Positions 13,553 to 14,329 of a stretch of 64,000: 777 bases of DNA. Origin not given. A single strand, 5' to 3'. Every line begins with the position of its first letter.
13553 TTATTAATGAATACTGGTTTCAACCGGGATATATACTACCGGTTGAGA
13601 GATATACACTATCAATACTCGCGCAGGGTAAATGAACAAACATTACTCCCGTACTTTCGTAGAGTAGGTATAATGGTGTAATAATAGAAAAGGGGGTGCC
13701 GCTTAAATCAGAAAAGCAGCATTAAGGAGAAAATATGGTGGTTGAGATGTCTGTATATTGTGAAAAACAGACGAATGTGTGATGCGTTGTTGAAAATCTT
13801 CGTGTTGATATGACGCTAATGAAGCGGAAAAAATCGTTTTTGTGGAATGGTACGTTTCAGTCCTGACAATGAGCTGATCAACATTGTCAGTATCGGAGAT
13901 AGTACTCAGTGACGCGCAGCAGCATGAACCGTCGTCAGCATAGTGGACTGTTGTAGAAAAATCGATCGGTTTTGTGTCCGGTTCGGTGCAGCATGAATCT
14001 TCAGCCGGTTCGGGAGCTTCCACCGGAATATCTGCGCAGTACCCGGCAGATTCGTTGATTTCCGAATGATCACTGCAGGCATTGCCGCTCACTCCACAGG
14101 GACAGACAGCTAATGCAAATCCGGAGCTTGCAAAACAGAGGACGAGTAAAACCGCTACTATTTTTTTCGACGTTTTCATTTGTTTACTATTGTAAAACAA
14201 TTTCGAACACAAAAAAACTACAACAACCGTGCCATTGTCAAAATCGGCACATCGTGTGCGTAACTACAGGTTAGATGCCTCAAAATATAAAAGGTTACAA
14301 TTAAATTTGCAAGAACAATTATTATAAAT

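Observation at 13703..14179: Novel Cys-rich (CPCG, CC, CCC clusters) secreted protein heads the cusCBA operon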

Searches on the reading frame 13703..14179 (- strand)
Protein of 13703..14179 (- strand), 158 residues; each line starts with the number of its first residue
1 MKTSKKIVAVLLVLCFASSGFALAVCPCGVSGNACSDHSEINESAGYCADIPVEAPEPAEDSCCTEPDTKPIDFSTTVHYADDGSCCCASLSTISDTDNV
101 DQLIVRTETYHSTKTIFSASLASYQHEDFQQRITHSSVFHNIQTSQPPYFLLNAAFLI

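Call 5: search_protein_families(library=pfam, proteins=[window:13703-14179:-], max_evalue=1)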
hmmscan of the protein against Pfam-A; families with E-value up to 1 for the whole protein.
window:13703-14179:- (158 aa): 0 families

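Call 6: search_protein_families(library=ncbifam, proteins=[window:13703-14179:-], max_evalue=1)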
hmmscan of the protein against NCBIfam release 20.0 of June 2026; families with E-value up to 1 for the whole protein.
window:13703-14179:- (158 aa): 1 family
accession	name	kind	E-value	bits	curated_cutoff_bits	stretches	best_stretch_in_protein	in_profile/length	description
NF047658.1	HYC_CC_PP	subfamily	0.02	15.4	28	1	82-152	56-123/131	HYC_CC_PP family protein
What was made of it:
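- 13706..13741 (-): Conserved C-terminal tail P147-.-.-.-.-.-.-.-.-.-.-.158 (PP motif plus hydrophobic end). The NCBIfam HYC_CC_PP hit covers residues 82-152 (call 6).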

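Call 8: find_homologous_proteins(query=window:13703-14179:-, max_evalue=10)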
Query window:13703-14179:- (158 aa): 3 proteins with E <= 10 among 19 candidates.
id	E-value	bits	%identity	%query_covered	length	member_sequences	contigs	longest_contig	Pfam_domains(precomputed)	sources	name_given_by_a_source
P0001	2.2e-100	351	100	100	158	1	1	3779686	-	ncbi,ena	-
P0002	2.6e-81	289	83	100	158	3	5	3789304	-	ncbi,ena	-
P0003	3.3e-79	282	83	98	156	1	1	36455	-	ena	-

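Call 10: find_encoding_contigs(protein=P0002, flank=10000, max_places=4)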
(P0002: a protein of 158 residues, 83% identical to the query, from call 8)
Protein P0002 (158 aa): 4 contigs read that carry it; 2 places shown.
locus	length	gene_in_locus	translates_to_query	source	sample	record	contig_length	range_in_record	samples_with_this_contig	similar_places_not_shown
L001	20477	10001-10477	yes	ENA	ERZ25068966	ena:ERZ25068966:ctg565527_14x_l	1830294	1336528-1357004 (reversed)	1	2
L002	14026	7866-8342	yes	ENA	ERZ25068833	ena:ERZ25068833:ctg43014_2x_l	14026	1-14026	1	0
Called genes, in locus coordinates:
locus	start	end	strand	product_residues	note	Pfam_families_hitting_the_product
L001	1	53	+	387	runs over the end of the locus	PF00413:Peptidase_M10 (weak), PF13860:FlgD_ig (weak), PF18962:Por_Secre_tail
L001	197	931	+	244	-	PF00930:DPPIV_N (faint), PF26550:Tricorn_2nd, PF07676:PD40, PF26549:Tricorn_N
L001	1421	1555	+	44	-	-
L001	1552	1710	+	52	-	-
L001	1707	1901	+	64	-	-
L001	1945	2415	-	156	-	PF00210:Ferritin, PF02915:Rubrerythrin (weak)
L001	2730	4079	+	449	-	PF04389:Peptidase_M28 (weak), PF01546:Peptidase_M20, PF07687:M20_dimer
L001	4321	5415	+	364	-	PF13231:PMT_2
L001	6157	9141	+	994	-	PF15902:Sortilin-Vps10 (faint), PF13860:FlgD_ig, PF18962:Por_Secre_tail (weak)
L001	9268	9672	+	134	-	PF13274:SocA_Panacea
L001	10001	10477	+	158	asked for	-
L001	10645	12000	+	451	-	PF02321:OEP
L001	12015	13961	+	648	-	PF19335:HMBD, PF25919:BSH_CusB, PF25973:BSH_CzcB, PF25869:3HB_CusB (faint), PF25944:Beta-barrel_RND, PF25954:Beta-barrel_RND_2, PF25967:RND-MFP_C (weak), PF25975:CzcB_C (weak)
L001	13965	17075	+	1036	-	PF00873:ACR_tran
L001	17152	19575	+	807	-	PF00403:HMA, PF00122:E1-E2_ATPase, PF00702:Hydrolase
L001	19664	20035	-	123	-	-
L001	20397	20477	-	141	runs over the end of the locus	-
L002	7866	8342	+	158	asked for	-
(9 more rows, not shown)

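Call 11: find_encoding_contigs(protein=P0001, flank=10000, max_places=3)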
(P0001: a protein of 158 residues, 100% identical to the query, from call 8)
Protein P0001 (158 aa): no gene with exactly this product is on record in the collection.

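Call 14: search_protein_families(library=ncbifam, proteins=[P0002, P0003], max_evalue=10)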
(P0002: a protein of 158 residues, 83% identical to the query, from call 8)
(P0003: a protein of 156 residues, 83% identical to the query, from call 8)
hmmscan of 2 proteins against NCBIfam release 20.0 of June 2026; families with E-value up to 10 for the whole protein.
P0002 (158 aa): 0 families

P0003 (156 aa): 0 families

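Call 15: search_protein_families(library=pfam, proteins=[P0002, P0003], max_evalue=10)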
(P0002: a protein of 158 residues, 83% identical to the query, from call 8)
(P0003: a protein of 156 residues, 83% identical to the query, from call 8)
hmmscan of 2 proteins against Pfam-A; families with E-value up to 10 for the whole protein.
P0002 (158 aa): 0 families

P0003 (156 aa): 0 families
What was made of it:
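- Closest known: CutF of Rhodobacter capsulatus and the 'CutF-like' proteins. Different: The target gives no DUF2946 hit (calls 5, 15).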

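Call 19: search_protein_representatives(alignment_id=A1)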
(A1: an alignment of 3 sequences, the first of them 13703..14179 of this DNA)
Query: 3 sequences, 158 profile positions. Proteins with E-value up to 0.001 (for the whole library): 2; up to 1e-10: 2; up to 1e-30: 1. The best 2 are listed.
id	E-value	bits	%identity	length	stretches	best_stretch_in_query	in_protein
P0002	6.6e-100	348.2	-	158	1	1-158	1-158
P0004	1.5e-17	80.6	-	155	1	2-158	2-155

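Call 21: find_encoding_contigs(protein=P0004, flank=10000, max_places=4)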
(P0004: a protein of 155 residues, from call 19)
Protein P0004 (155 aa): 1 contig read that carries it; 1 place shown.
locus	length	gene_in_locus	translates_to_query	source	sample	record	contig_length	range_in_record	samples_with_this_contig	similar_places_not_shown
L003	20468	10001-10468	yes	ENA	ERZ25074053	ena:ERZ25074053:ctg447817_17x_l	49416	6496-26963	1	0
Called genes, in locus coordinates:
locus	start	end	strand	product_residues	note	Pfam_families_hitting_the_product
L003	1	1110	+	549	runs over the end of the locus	PF00930:DPPIV_N (faint), PF12146:Hydrolase_4 (faint), PF26550:Tricorn_2nd, PF26549:Tricorn_N, PF07676:PD40 (weak), PF02129:Peptidase_S15 (weak), PF20434:BD-FAE, PF00326:Peptidase_S9, +3 more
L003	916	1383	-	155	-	-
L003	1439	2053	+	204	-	PF26550:Tricorn_2nd (faint), PF26549:Tricorn_N, PF07676:PD40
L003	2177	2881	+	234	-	PF26549:Tricorn_N (faint)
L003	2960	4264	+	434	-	-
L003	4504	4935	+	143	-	PF00959:Phage_lysozyme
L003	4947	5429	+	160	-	-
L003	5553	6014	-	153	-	PF00210:Ferritin, PF02915:Rubrerythrin (weak)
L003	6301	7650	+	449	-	PF04389:Peptidase_M28 (weak), PF01546:Peptidase_M20, PF07687:M20_dimer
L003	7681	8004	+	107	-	PF07505:DUF5131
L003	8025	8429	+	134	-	PF07505:DUF5131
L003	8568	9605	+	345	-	PF13282:DUF4070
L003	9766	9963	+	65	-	-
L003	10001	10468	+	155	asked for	-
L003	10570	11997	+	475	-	PF02321:OEP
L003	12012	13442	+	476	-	PF19335:HMBD, PF25919:BSH_CusB, PF25973:BSH_CzcB, PF25869:3HB_CusB (faint), PF25944:Beta-barrel_RND, PF25954:Beta-barrel_RND_2, PF25975:CzcB_C (faint)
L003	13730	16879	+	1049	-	PF00873:ACR_tran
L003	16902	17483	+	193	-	PF19335:HMBD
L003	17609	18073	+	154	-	PF00403:HMA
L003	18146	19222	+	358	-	PF09990:DUF2231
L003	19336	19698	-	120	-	-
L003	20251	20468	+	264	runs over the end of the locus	PF14321:DUF4382, PF13620:CarboxypepD_reg (weak)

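Call 22: find_homologous_proteins(query=A2, max_evalue=10)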
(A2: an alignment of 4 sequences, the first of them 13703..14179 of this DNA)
Query A2 (4 sequences) (158 aa, profile of the alignment): 4 proteins with E <= 10 among 1281 candidates.
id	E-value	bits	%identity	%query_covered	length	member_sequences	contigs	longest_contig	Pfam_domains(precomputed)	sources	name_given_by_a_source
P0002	8.3e-88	310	83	100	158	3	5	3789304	-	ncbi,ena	-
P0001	1.4e-86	307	100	100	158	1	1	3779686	-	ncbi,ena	-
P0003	7.9e-86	304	83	98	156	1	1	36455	-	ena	-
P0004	4.5e-71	256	32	100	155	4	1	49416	-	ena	-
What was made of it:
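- Tried and rejected: So did a full HMMER scan of 1.84 billion representatives (calls 8, 19, 22).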

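Call 28: search_protein_families(library=ncbifam, proteins=[P0004], max_evalue=10)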
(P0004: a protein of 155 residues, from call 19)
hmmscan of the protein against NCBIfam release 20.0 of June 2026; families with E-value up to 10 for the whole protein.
P0004 (155 aa): 0 families
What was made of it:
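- On HYC_CC_PP (NF047658 / PF26622): P0002, P0003 and P0004 give no hit (calls 14, 28).
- DUF2946 is not hit at all (calls 5, 6, 14, 15, 28).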

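Call 29: search_protein_families(library=pfam, proteins=[P0004], max_evalue=10)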
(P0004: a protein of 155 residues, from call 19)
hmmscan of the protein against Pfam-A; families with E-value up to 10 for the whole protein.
P0004 (155 aa): 0 families

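Call 34: list_cluster_members(proteins=[P0001, P0002, P0004])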
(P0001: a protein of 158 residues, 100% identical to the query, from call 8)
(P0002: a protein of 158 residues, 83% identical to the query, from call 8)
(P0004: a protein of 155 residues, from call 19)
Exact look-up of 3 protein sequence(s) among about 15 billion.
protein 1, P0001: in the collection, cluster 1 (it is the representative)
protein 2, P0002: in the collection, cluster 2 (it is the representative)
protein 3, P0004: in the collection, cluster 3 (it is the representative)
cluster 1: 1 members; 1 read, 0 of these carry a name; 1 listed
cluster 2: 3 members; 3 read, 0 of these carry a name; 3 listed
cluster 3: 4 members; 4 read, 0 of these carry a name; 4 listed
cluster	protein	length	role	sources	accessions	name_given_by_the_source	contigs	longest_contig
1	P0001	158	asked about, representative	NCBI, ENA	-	-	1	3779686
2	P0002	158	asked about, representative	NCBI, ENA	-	-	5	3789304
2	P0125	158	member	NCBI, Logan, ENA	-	-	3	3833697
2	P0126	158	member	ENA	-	-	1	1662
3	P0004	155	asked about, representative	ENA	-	-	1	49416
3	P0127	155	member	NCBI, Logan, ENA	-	-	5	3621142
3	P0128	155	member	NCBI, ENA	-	-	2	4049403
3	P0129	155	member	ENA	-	-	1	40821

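Call 48: predict_structure(alignment_id=A2)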
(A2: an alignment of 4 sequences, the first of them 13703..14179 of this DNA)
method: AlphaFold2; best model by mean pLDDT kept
length: 158 residues; sequences in the alignment: 4
mean_pLDDT: 33.3   pTM: 0.23
mean pLDDT of the five models: 33.3, 32.6, 31.2, 30.3, 30.0
residues with pLDDT >= 90: 0; 70-90: 0; 50-70: 1; < 50: 157
segments of 3 or more residues with pLDDT < 50: 1-78, 80-158
pLDDT, mean of each block of 10 residues (from residue 1): 29 27 29 26 26 34 43 43 45 39 41 36 30 29 27 29
secondary structure, 60 per line:
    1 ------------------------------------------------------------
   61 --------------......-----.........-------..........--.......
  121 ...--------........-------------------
elements in order: E75-80 E86-94 E102-111 E114-123 E132-139

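Call 67: find_encoding_contigs(protein=P0003, flank=3000, max_places=3)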
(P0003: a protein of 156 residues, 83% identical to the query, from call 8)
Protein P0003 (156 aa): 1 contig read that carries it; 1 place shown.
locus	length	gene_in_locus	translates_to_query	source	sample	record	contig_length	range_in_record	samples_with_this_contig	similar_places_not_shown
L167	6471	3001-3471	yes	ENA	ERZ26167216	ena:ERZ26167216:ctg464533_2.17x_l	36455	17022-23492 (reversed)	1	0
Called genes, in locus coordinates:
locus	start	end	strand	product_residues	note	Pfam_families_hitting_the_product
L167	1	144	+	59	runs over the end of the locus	-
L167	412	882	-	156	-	PF00210:Ferritin, PF02915:Rubrerythrin (weak)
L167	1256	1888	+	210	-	PF04389:Peptidase_M28 (weak), PF01546:Peptidase_M20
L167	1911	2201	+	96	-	PF07687:M20_dimer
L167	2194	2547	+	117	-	PF01546:Peptidase_M20 (weak)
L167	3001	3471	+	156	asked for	-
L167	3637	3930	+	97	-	-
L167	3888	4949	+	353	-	PF02321:OEP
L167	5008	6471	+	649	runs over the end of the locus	PF19335:HMBD, PF25919:BSH_CusB, PF25973:BSH_CzcB, PF25869:3HB_CusB (faint), PF25944:Beta-barrel_RND, PF25954:Beta-barrel_RND_2, PF25967:RND-MFP_C (weak), PF25975:CzcB_C (weak)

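Call 68: find_encoding_contigs(protein=P0127, flank=3000, max_places=4)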
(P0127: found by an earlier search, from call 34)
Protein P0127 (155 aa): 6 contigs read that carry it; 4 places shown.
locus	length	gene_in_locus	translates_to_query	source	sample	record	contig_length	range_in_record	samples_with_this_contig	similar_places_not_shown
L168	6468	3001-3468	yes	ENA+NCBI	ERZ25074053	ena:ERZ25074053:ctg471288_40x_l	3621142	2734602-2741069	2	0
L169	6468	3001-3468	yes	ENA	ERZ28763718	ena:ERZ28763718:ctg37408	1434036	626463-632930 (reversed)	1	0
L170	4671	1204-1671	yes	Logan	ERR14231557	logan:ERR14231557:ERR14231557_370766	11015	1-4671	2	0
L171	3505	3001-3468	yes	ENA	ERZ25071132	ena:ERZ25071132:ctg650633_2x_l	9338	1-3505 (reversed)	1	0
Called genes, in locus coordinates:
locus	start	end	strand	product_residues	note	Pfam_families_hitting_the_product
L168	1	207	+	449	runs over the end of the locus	PF04389:Peptidase_M28 (weak), PF01546:Peptidase_M20, PF07687:M20_dimer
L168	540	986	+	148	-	PF07505:DUF5131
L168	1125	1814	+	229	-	PF02310:B12-binding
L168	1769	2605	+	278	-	PF04055:Radical_SAM (faint), PF13282:DUF4070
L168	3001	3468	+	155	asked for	-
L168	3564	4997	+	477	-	PF02321:OEP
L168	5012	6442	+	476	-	PF19335:HMBD, PF25919:BSH_CusB, PF25973:BSH_CzcB, PF25869:3HB_CusB (faint), PF25944:Beta-barrel_RND, PF25954:Beta-barrel_RND_2, PF25975:CzcB_C (faint)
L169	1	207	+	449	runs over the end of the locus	PF04389:Peptidase_M28 (weak), PF01546:Peptidase_M20, PF07687:M20_dimer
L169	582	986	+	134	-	PF07505:DUF5131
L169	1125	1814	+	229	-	PF02310:B12-binding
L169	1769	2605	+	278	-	PF04055:Radical_SAM (faint), PF13282:DUF4070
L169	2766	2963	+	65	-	-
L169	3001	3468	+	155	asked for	-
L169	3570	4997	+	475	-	PF02321:OEP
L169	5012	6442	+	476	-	PF19335:HMBD, PF25919:BSH_CusB, PF25973:BSH_CzcB, PF25869:3HB_CusB (faint), PF25944:Beta-barrel_RND, PF25954:Beta-barrel_RND_2, PF25975:CzcB_C (faint)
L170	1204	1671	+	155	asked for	-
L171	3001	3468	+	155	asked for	-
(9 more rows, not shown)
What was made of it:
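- In the L003/L168 lineage a B12-binding radical-SAM gene lies just upstream (calls 21, 68).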

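Call 69: find_encoding_contigs(protein=P0128, flank=3000, max_places=4)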
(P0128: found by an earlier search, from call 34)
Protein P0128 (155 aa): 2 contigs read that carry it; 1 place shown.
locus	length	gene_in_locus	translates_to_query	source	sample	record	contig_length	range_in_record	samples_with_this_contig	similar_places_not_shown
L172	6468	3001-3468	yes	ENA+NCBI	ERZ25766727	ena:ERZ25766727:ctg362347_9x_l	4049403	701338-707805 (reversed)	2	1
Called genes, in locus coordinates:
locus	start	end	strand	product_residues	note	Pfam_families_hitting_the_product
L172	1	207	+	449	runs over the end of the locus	PF04389:Peptidase_M28 (weak), PF01546:Peptidase_M20, PF07687:M20_dimer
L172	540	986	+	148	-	PF07505:DUF5131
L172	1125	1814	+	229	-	PF02310:B12-binding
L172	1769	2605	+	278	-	PF04055:Radical_SAM (faint), PF13282:DUF4070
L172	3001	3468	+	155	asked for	-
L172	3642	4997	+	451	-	PF02321:OEP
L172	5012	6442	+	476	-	PF19335:HMBD, PF25919:BSH_CusB, PF25973:BSH_CzcB, PF25869:3HB_CusB (faint), PF25944:Beta-barrel_RND, PF25954:Beta-barrel_RND_2, PF25975:CzcB_C (faint)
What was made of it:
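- The protein is the first gene of the operon in the window and in all relatives, at 83% and 32% identity (calls 10, 21, 67-69).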

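Call 84: search_solved_structures(query=A2, max_evalue=10)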
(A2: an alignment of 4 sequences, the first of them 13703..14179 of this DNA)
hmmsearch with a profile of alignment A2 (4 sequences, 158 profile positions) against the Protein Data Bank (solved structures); distinct sequences matched with E-value up to 10: 1.
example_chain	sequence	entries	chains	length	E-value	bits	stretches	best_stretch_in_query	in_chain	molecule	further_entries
4pl9_A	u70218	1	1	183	0.97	12.9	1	75-112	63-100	Ethylene receptor 1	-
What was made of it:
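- Tried and rejected: A PDB profile search found nothing (call 84).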

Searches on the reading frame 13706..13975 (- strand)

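Call 14: search_protein_families(library=ncbifam, proteins=[window:13706-13975:-], max_evalue=10)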
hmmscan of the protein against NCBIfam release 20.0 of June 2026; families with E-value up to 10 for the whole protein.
seq(90 aa): 1 family
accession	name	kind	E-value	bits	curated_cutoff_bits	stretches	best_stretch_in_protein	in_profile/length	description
NF047658.1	HYC_CC_PP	subfamily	0.017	15.6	28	1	14-85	56-124/131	HYC_CC_PP family protein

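Call 15: search_protein_families(library=pfam, proteins=[window:13706-13975:-], max_evalue=10)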
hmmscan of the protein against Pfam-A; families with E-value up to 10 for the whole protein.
seq(90 aa): 1 family
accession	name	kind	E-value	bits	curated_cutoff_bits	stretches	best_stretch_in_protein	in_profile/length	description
PF24459.1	DUF7574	-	0.057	13.8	27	1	9-65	39-97/107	Domain of unknown function (DUF7574)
